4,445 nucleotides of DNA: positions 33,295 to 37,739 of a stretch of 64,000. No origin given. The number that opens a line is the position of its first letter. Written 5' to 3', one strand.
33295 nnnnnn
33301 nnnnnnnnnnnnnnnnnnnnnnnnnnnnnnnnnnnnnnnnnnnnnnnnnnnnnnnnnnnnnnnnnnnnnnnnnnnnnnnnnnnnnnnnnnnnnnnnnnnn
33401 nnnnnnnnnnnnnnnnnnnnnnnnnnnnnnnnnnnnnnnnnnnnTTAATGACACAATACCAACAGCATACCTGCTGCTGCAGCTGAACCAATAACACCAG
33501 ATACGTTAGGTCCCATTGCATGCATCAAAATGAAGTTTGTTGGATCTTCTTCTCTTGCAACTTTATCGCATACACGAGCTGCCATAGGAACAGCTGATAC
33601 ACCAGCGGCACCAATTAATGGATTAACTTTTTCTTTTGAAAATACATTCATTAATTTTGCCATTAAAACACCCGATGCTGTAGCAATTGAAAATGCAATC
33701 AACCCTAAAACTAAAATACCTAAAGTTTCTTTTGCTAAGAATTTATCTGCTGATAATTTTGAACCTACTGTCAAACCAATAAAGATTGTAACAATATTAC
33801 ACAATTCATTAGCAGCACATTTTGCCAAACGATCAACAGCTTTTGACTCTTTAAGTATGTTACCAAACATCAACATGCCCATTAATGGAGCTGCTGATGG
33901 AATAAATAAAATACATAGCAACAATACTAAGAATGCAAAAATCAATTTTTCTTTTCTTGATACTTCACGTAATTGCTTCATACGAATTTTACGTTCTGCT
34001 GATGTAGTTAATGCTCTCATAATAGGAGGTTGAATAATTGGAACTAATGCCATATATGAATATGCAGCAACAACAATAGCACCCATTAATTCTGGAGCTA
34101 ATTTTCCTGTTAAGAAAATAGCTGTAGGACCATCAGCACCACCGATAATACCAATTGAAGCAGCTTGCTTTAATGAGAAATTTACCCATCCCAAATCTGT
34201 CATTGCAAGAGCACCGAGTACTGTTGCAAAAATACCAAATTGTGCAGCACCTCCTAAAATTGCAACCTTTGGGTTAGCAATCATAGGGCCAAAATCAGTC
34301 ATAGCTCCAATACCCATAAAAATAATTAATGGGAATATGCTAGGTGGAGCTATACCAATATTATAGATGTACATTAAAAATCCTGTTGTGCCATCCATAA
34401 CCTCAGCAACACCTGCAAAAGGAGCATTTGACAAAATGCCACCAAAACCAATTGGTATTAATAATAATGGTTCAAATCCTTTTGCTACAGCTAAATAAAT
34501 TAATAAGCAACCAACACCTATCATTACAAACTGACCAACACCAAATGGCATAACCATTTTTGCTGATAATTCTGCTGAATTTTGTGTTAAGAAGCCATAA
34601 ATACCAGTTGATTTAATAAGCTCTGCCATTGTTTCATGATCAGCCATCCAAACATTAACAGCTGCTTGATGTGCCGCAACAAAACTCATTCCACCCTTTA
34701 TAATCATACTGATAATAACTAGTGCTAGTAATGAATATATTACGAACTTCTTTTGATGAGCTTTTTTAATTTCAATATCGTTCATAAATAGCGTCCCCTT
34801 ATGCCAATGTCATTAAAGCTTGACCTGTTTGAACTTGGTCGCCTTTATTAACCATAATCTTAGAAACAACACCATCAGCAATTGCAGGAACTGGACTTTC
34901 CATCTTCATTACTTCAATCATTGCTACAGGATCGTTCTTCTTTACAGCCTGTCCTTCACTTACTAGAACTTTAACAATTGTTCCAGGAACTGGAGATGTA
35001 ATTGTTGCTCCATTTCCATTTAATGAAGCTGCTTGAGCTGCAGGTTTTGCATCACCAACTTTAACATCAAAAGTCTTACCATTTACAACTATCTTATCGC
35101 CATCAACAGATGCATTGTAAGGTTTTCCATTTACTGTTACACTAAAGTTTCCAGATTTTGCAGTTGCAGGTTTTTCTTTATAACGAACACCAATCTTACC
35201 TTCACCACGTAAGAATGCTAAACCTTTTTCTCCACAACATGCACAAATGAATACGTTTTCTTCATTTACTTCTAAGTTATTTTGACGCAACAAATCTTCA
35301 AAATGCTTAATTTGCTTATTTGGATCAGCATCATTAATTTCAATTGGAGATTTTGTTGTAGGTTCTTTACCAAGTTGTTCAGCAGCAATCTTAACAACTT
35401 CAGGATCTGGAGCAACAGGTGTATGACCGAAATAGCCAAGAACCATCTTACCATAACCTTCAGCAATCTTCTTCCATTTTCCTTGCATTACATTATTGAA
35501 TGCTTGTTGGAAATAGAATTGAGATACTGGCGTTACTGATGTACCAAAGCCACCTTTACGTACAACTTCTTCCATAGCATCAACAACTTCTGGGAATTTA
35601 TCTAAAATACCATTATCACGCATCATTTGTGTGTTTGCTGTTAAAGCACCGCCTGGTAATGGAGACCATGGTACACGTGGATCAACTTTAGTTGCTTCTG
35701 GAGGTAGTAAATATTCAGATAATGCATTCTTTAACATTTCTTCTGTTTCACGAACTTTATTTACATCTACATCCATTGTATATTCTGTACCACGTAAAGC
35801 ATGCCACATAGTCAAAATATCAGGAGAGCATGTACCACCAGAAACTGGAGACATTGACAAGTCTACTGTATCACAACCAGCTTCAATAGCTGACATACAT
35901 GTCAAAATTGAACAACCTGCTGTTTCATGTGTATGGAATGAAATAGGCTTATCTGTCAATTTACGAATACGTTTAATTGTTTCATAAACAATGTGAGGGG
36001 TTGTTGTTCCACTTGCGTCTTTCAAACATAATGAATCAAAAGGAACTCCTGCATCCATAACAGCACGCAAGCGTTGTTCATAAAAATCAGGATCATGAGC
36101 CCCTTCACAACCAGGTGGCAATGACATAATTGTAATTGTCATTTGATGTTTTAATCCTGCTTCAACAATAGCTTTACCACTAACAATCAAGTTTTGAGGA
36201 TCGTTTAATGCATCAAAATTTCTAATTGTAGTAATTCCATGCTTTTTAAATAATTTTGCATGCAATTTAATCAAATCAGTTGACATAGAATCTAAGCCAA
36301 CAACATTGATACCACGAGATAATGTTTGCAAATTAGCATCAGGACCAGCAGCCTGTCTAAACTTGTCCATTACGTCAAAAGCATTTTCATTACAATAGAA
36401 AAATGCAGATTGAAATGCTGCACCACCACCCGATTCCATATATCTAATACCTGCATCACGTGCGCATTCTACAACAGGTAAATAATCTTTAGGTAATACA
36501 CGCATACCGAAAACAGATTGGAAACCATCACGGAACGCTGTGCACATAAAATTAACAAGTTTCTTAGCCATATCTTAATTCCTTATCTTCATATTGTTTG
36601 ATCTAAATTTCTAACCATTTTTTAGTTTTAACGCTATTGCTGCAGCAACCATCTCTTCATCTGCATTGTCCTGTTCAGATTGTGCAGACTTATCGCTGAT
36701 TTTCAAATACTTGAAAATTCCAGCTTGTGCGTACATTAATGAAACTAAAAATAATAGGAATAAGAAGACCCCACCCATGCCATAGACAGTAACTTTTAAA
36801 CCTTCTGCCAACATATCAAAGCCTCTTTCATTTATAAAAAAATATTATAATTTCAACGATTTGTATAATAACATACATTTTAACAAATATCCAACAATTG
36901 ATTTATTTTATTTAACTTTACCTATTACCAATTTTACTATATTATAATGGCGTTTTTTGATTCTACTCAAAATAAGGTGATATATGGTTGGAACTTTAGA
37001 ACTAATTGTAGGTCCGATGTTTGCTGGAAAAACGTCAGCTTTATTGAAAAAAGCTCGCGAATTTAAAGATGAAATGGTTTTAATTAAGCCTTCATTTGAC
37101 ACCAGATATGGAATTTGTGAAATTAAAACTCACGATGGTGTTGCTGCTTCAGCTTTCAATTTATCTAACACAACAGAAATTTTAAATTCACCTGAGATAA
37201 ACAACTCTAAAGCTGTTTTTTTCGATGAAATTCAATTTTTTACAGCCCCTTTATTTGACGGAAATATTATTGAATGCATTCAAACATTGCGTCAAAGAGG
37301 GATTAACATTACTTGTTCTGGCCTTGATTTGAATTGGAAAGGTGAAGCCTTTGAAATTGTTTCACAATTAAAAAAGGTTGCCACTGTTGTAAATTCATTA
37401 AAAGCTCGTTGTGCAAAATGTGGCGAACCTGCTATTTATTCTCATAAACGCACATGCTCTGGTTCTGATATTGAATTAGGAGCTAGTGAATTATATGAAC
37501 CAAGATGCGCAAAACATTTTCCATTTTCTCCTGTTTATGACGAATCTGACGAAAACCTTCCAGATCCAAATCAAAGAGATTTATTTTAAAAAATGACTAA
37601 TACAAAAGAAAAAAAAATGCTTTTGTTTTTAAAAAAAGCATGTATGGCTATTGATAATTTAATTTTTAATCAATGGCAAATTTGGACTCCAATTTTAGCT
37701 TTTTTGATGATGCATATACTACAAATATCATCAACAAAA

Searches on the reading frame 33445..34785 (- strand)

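Call 9: search_protein_families(library=ncbifam, proteins=[window:33445-34785:-], max_evalue=0.00001)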
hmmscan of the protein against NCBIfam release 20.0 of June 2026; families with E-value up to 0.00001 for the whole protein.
window:33445-34785:- (446 aa): 5 families
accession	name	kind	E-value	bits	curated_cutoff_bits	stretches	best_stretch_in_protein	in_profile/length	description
TIGR01109.1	Na_pump_decarbB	subfamily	2.4e-162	540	190.6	1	84-440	1-354/354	sodium ion-translocating decarboxylase subunit beta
NF012019.0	PRK15475.1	subfamily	1.4e-153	512.1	822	2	130-442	116-427/433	oxaloacetate decarboxylase subunit beta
NF012021.0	PRK15477.1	subfamily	5.2e-153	510.2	824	2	130-442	116-427/433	oxaloacetate decarboxylase subunit beta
NF012020.0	PRK15476.1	subfamily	9.1e-153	509.4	820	2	130-442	116-427/433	oxaloacetate decarboxylase subunit beta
TIGR03136.1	malonate_biotin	equivalog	2.2e-46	158.9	596.9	1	135-441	92-392/399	Na+-transporting malonate decarboxylase, carboxybiotin decarboxylase subunit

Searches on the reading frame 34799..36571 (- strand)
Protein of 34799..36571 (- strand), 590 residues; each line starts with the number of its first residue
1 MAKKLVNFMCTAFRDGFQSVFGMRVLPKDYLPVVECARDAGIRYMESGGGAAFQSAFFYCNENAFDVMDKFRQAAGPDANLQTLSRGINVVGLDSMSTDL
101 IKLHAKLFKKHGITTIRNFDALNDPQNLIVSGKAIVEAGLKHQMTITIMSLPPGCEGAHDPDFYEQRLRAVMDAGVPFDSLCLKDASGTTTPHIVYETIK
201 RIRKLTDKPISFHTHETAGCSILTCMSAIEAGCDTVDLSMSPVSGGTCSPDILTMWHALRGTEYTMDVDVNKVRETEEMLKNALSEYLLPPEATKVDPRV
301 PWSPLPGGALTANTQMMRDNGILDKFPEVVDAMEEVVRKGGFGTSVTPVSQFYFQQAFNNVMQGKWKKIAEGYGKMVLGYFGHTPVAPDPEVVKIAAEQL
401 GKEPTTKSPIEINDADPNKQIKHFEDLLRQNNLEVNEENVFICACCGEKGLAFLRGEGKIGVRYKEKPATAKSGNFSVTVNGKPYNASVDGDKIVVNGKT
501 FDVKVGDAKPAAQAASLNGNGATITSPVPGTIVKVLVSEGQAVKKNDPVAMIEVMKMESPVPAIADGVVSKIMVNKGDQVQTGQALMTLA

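Call 9: search_protein_families(library=ncbifam, proteins=[window:34799-36571:-], max_evalue=0.00001)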
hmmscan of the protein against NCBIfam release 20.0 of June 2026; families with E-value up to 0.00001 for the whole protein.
window:34799-36571:- (590 aa): 28 families (the best 25 are shown)
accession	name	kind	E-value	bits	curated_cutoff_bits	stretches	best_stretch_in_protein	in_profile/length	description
TIGR01108.1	oadA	equivalog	1.7e-94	317.4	756.5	1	12-586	5-582/582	sodium-extruding oxaloacetate decarboxylase subunit alpha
NF006761.0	PRK09282.1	domain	8.8e-93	311.8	402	1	6-589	4-589/591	pyruvate carboxylase subunit B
NF010643.0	PRK14040.1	subfamily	3.4e-80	270.2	892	1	10-590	11-595/595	oxaloacetate decarboxylase subunit alpha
NF009554.0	PRK12999.1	equivalog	1.7e-72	244.7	965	2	3-365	531-894/1147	pyruvate carboxylase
NF008985.0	PRK12331.1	equivalog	7e-69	232.7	718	1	6-448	4-435/465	oxaloacetate decarboxylase subunit alpha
NF010644.0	PRK14041.1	equivalog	9.1e-68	229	734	1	6-459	3-442/467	pyruvate carboxylase subunit B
NF008984.0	PRK12330.1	equivalog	5.3e-65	220.1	827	1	3-455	3-447/500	methylmalonyl-CoA carboxytransferase subunit 5S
NF010645.0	PRK14042.1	equivalog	6.8e-61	206.7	1182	1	11-588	9-592/596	pyruvate carboxylase subunit B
TIGR01235.1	pyruv_carbox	equivalog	1.5e-59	201.5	1114.45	2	3-352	528-878/1143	pyruvate carboxylase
NF009231.0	PRK12581.1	equivalog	9.7e-53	179.3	954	1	6-406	13-407/468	oxaloacetate decarboxylase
NF004173.0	PRK05641.1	equivalog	7.4e-19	68.8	199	1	475-589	24-152/153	putative acetyl-CoA carboxylase biotin carboxyl carrier protein subunit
NF005117.0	PRK06549.1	equivalog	4.3e-18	66.2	159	1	508-589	50-129/130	acetyl-CoA carboxylase biotin carboxyl carrier protein subunit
TIGR02712.1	urea_carbox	equivalog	1.4e-13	49.6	1303.85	1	501-589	1112-1200/1201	urea carboxylase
NF004547.1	PRK05889.1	equivalog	3e-13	49.8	75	1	530-586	11-67/71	biotin/lipoyl-binding carrier protein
NF006079.0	PRK08225.1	equivalog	1.1e-12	47.8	95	1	524-589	4-69/70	acetyl-CoA carboxylase biotin carboxyl carrier protein subunit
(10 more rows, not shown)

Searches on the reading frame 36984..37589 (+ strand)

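Call 69: search_protein_families(library=pfam, proteins=[window:36984-37589:+], max_evalue=0.000001)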
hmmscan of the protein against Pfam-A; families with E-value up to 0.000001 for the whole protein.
window:36984-37589:+ (201 aa): 1 family
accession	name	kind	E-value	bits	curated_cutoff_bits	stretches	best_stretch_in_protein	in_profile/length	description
PF00265.24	TK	-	1.6e-36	126.3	20.6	1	3-179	1-176/176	Thymidine kinase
